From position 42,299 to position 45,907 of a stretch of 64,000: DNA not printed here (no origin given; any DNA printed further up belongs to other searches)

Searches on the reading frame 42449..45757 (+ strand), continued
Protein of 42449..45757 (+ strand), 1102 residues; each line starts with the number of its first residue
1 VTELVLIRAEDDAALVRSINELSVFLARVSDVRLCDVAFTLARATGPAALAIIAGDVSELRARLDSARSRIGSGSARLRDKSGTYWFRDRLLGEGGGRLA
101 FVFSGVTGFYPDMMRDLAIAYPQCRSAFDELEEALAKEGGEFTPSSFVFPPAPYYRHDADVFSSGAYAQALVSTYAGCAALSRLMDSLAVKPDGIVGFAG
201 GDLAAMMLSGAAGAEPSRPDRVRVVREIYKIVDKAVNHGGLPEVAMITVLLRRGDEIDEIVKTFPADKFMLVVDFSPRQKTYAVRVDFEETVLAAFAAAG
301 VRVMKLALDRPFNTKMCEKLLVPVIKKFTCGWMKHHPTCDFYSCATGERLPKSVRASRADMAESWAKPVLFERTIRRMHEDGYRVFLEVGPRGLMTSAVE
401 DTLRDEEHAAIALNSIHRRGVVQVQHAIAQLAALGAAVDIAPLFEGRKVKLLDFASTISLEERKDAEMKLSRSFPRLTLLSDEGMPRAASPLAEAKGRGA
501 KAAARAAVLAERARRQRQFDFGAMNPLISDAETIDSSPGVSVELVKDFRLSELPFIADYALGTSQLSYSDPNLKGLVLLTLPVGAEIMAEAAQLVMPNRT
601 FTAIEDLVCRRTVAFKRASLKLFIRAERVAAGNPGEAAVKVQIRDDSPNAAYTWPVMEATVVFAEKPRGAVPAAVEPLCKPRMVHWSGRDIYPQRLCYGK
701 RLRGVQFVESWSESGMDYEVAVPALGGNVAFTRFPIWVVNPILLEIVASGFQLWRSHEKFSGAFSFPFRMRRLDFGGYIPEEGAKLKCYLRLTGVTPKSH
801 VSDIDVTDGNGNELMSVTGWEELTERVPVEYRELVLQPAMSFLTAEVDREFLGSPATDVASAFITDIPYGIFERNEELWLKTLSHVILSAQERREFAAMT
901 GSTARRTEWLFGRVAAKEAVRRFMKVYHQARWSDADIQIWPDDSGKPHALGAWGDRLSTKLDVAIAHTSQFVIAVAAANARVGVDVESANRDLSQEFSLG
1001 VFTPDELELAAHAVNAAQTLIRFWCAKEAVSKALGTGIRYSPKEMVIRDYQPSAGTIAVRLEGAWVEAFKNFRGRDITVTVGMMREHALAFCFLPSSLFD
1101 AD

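Call 77: predict_structure(alignment_id=A4)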
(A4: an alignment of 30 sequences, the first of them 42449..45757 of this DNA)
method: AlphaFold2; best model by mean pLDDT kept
length: 1102 residues; sequences in the alignment: 30
mean_pLDDT: 85.4   pTM: 0.55
mean pLDDT of the five models: 85.4, 85.2, 84.8, 84.6, 83.0
residues with pLDDT >= 90: 577; 70-90: 408; 50-70: 43; < 50: 74
segments of 3 or more residues with pLDDT < 50: 151-157, 457-518
pLDDT, mean of each block of 10 residues (from residue 1): 90 91 86 91 90 93 91 85 88 88 89 82 89 76 57 45 73 91 93 93 90 83 91 81 88 69 85 90 92 86 84 88 91 90 93 89 92 96 96 91 92 87 94 93 86 66 32 34 33 35 43 44 78 90 95 92 86 91 96 92 94 89 95 90 87 89 86 87 89 87 93 94 88 84 95 75 84 87 93 87 92 92 87 90 91 89 92 88 94 89 90 96 91 93 86 82 92 94 94 86 93 89 96 89 94 92 92 93 93 88 38
secondary structure, 60 per line:
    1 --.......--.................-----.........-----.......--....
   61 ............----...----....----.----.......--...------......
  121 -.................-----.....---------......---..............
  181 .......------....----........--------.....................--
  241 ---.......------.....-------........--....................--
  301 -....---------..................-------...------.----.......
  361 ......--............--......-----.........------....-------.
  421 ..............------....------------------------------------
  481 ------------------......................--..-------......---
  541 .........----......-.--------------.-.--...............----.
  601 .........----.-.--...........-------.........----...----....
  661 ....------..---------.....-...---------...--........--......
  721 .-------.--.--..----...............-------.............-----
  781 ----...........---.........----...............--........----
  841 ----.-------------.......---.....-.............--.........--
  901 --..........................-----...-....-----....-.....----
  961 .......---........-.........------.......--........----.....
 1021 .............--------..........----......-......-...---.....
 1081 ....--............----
elements in order (helices of 4 or more, strands of 3 or more residues): E3-9 H12-28 H34-42 E48-54 H57-72 E77-79 E84-87 E97-103 H115-120 H122-138 H144-148 H158-163 H167-187 E194-197 H202-209 H218-238 E244-250 H257-261 E269-276 E279-285 H286-298 E302-305 H315-332 E340-342 H354-366 H371-380 E383-388 H394-402 E409-412 H420-434 H441-444 H499-520 E532-537 E541-549 H554-559 H581-595 E600-609 E619-629 E637-645 E657-664 E682-686 E705-712 E715-721 H741-755 E763-775 E785-795 E799-807 E812-826 H829-836 E859-865 H869-873 H875-887 H890-898 H903-928 E938-941 E947-950 H952-956 E961-967 E971-978 E980-988 H995-1001 H1004-1011 H1016-1033 E1045-1051 E1056-1061 H1063-1068 E1076-1084 E1087-1095

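Call 79: fold_search(model_id=the predicted structure, library=pdb)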
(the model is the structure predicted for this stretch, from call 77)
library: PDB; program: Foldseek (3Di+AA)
matches with E <= 10: 1405; with E <= 0.001: 427
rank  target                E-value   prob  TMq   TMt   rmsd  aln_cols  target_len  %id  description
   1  9x29_B                2.9e-35  1.00  0.33  0.29  34.0       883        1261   15  Cryo-EM structure of PsoA in cofactor bound state (PsoA-PKS-I) (released 2026-04-08)
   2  9x2a_A                5.6e-35  1.00  0.33  0.16  36.3       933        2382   14  Cryo-EM structure of PsoA in cofactor bound state (PsoA-PKS-II) (released 2026-04-08)
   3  9x29_A                1.3e-33  1.00  0.33  0.29  34.1       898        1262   14  Cryo-EM structure of PsoA in cofactor bound state (PsoA-PKS-I) (released 2026-04-08)
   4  9x2b_B                1.8e-33  1.00  0.32  0.16  36.2       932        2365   14  Cryo-EM structure of PsoA in apo state (PsoA-PKS-II) (released 2026-04-08)
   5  9d2y_A                8.1e-33  1.00  0.32  0.18  26.7       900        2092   18  Cryo-EM structure of mycocerosic acid synthase with double KS-ACP crosslinking using C16 alpha-bromoamide. Complex A (released 2025-08-13)
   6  9x2b_A                8.1e-33  1.00  0.33  0.16  36.1       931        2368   14  Cryo-EM structure of PsoA in apo state (PsoA-PKS-II) (released 2026-04-08)
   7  7wvz_A                3.8e-32  1.00  0.34  0.22  37.2       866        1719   18  CalA3_modular PKS_KS-AT-DH-KR (released 2023-02-22)
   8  7wvz_B                5.7e-32  1.00  0.34  0.22  37.3       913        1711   17  CalA3_modular PKS_KS-AT-DH-KR (released 2023-02-22)
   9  8i4y_A                6.7e-32  1.00  0.34  0.23  37.6       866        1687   17  CalA3 complex structure with amidation product (released 2023-02-22)
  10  9nju_A                3.5e-30  1.00  0.33  0.15  34.6       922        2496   12  Structure of native homodimer of D. discoideum polyketide synthase Pks16 (released 2025-03-12)
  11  9d2y_B                5.0e-30  1.00  0.31  0.17  27.2       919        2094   19  Cryo-EM structure of mycocerosic acid synthase with double KS-ACP crosslinking using C16 alpha-bromoamide. Complex A (released 2025-08-13)
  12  9pc6_A                1.7e-27  1.00  0.33  0.23  37.6       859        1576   16  Antibody (1B2) Bound Crosslinked Rifamycin Synthetase Module 1 with a C-terminal Type II Thioesterase (released 2025-07-23)
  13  9pc6_B                2.6e-27  1.00  0.33  0.24  39.2       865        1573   15  Antibody (1B2) Bound Crosslinked Rifamycin Synthetase Module 1 with a C-terminal Type II Thioesterase (released 2025-07-23)
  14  9pat_A                7.7e-27  1.00  0.32  0.25  36.2       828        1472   16  Antibody (1B2) Bound Rifamycin Synthetase Module 1 in the Transacylation Mode (released 2025-07-23)
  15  9pat_B                5.2e-26  1.00  0.33  0.33  38.3       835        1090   16  Antibody (1B2) Bound Rifamycin Synthetase Module 1 in the Transacylation Mode (released 2025-07-23)
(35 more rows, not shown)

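Call 87: find_encoding_contigs(protein=P0058, flank=8000, max_places=1)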
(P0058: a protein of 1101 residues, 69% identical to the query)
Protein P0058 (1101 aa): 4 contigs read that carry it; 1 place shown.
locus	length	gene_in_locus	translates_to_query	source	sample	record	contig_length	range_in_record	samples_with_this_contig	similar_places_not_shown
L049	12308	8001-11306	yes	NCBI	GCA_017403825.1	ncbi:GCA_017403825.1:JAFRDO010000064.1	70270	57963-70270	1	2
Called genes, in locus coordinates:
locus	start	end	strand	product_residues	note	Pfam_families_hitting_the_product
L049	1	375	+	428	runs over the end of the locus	PF03781:FGE-sulfatase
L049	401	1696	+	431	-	PF03781:FGE-sulfatase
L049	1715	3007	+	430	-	PF09861:Lar_N, PF21113:LarA_C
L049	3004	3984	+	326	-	PF03812:KdgT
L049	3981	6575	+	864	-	PF00754:F5_F8_type_C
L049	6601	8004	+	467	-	PF00109:ketoacyl-synt, PF02801:Ketoacyl-synt_C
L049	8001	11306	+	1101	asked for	PF22621:CurL-like_PKS_C (weak), PF00698:Acyl_transf_1, PF14765:PS-DH (weak), PF01648:ACPS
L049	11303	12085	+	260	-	PF04055:Radical_SAM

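Call 88: find_encoding_contigs(protein=P0039, flank=8000, max_places=1)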
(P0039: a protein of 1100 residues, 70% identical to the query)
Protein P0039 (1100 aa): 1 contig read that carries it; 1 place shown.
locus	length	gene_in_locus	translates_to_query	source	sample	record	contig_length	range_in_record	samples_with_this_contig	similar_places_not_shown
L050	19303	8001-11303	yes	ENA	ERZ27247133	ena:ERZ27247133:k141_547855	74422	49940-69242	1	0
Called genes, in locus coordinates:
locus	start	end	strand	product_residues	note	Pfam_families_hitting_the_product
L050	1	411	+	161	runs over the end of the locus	PF00588:SpoU_methylase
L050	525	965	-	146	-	-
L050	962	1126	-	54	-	-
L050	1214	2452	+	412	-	-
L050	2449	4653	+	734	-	PF19773:DUF6259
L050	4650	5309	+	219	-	PF01148:CTP_transf_1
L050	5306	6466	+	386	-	PF07969:Amidohydro_3 (faint), PF01979:Amidohydro_1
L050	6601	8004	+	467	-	PF00109:ketoacyl-synt, PF02801:Ketoacyl-synt_C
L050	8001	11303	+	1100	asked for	PF00698:Acyl_transf_1, PF01648:ACPS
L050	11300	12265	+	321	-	PF04055:Radical_SAM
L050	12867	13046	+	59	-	PF12161:HsdM_N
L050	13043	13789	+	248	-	PF05635:23S_rRNA_IVP (weak)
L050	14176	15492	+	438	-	PF13173:AAA_14, PF13635:DUF4143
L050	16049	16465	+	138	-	-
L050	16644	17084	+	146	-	-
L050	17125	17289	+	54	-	-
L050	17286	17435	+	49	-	-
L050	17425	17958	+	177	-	-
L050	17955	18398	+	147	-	-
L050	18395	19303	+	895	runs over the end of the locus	PF14607:GxDLY, PF13472:Lipase_GDSL_2 (weak), PF14606:Lipase_GDSL_3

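Call 89: find_encoding_contigs(protein=P0115, flank=8000, max_places=1)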
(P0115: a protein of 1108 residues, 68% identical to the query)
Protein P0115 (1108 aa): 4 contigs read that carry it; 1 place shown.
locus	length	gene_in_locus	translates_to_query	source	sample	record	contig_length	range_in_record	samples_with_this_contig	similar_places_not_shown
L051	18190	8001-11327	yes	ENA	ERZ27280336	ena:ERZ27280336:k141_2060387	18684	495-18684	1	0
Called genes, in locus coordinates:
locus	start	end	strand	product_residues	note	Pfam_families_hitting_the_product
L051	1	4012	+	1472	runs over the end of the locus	PF01640:Peptidase_C10, PF13620:CarboxypepD_reg (weak)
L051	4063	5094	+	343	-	PF00154:RecA_N, PF08423:Rad51, PF06745:ATPase (weak), PF27531:MT3502_N (weak), PF21096:RecA_C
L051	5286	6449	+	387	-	PF07969:Amidohydro_3 (weak), PF01979:Amidohydro_1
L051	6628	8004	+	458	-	PF00109:ketoacyl-synt, PF02801:Ketoacyl-synt_C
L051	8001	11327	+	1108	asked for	PF22621:CurL-like_PKS_C (weak), PF00698:Acyl_transf_1 (weak), PF14765:PS-DH (weak), PF01648:ACPS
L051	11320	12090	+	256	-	PF04055:Radical_SAM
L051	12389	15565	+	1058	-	PF21722:Gly_rich_2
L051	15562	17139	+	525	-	PF01841:Transglut_core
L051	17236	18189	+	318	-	?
